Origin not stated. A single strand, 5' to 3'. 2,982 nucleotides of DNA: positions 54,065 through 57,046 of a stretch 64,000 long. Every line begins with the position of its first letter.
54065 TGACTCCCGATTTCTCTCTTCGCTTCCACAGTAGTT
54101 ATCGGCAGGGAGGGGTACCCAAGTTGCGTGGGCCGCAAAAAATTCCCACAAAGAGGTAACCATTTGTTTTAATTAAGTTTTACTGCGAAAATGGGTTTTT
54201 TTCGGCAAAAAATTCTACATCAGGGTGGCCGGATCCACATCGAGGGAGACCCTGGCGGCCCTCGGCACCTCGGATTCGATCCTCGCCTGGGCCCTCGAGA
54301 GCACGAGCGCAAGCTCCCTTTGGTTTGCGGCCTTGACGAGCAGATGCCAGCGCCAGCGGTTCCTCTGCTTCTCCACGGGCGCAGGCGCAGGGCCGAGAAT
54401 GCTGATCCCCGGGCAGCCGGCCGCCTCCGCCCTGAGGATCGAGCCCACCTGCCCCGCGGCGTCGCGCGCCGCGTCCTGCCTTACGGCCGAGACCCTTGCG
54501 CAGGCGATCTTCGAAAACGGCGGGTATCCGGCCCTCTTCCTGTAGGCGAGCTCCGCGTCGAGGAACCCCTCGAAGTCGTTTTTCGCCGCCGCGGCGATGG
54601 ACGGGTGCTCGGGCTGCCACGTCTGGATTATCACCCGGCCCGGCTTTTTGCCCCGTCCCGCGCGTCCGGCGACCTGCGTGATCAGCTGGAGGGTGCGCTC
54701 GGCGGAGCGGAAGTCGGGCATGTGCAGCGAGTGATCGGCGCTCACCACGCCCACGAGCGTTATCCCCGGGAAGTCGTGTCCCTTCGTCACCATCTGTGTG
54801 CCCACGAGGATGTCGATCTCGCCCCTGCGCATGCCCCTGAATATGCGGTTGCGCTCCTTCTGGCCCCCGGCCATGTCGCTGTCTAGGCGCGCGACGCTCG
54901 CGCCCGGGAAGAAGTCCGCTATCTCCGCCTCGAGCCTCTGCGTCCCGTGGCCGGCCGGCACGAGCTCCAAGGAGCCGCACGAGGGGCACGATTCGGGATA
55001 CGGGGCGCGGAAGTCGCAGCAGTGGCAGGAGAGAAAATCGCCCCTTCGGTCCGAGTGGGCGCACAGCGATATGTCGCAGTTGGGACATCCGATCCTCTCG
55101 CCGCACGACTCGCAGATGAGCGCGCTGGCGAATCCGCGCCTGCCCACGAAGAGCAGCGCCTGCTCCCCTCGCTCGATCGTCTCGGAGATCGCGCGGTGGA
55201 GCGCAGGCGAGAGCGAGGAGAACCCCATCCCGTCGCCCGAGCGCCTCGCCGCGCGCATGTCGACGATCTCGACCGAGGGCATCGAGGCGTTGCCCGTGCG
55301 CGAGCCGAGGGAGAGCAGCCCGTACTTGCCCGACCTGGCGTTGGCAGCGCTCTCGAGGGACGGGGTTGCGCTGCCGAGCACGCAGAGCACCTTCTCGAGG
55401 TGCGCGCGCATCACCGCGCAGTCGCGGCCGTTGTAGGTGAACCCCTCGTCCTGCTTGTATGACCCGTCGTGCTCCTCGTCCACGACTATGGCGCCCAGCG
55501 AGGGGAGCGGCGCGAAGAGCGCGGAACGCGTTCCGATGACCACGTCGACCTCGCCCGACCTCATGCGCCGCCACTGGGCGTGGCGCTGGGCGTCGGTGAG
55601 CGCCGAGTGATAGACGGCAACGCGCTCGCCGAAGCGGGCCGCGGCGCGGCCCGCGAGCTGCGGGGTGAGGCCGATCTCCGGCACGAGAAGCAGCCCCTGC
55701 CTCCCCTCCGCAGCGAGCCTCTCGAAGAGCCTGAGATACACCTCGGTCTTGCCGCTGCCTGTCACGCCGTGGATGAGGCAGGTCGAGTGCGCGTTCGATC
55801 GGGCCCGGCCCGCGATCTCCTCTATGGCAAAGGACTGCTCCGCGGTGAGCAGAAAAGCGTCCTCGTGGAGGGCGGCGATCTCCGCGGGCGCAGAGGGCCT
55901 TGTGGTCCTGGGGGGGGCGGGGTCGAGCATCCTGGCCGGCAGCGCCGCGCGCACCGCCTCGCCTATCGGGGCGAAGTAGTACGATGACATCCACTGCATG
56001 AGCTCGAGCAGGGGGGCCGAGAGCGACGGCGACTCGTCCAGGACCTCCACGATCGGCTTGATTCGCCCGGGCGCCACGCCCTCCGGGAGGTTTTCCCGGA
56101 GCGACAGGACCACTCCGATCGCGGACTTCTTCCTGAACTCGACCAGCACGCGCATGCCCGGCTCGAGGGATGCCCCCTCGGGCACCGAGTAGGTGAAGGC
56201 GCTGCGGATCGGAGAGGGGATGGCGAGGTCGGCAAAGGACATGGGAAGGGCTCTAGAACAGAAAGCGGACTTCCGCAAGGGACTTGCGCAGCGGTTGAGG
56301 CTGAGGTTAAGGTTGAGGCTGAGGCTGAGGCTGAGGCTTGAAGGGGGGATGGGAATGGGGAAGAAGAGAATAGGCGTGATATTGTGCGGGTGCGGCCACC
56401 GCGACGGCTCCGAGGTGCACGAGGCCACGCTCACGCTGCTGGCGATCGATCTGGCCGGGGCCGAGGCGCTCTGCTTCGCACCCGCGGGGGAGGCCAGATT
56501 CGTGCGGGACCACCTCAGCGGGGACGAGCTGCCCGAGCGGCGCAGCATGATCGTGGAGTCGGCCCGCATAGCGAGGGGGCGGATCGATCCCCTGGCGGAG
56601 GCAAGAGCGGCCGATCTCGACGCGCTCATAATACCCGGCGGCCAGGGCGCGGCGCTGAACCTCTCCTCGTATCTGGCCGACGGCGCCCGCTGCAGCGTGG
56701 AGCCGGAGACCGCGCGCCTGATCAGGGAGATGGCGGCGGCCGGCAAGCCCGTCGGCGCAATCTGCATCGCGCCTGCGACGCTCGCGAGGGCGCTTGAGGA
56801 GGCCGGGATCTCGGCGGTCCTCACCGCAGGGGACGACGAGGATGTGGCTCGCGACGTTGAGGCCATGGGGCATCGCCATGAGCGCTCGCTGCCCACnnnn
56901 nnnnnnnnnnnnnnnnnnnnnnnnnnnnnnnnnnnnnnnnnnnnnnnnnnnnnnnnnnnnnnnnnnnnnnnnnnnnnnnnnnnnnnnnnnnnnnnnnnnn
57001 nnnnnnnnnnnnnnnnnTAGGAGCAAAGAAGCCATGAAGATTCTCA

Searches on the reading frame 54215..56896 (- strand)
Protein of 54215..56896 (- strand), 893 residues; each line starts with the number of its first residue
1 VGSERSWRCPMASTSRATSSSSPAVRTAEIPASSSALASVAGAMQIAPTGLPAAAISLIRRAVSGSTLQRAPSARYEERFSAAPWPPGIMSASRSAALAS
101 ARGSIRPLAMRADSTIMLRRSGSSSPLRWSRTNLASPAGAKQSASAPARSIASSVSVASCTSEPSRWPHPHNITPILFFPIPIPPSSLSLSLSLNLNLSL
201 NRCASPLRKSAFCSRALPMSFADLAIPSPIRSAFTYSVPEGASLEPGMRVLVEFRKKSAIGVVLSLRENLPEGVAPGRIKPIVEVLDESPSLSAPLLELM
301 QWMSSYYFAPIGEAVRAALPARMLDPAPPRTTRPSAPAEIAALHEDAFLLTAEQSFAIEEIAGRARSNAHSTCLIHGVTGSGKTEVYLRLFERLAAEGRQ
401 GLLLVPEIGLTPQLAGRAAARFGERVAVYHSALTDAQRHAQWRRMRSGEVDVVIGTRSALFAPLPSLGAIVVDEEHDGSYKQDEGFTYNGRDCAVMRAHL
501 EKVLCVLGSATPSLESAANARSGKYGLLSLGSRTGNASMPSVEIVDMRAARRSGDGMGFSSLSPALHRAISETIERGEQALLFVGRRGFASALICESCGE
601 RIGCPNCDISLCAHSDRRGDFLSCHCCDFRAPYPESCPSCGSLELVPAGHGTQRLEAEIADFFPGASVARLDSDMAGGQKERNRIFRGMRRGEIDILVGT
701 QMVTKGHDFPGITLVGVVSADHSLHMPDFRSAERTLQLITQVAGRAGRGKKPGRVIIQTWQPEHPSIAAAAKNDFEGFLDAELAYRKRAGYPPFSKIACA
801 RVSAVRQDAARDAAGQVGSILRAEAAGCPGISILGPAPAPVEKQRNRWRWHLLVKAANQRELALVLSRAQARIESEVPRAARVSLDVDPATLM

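Call 70: search_protein_families(library=pfam, proteins=[window:54215-56896:-], max_evalue=0.0001)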
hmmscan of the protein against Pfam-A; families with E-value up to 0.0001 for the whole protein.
window:54215-56896:- (893 aa): 5 families
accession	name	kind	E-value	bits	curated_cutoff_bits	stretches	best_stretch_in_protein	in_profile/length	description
PF17764.6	PriA_3primeBD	-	6e-28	97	22.7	1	225-320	3-96/96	3'DNA-binding domain (3'BD)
PF18074.6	PriA_C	-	3.1e-21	76.4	26.9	1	793-889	1-95/95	Primosomal protein N C-terminal domain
PF00270.35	DEAD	-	2e-16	60.6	26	1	354-517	4-164/167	DEAD/DEAH box helicase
PF00271.37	Helicase_C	-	5.5e-13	49.6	23.5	1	662-749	33-109/110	Helicase conserved C-terminal domain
PF04851.21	ResIII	-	7.4e-11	42.7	22.5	1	350-512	4-162/164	Type III restriction enzyme, res subunit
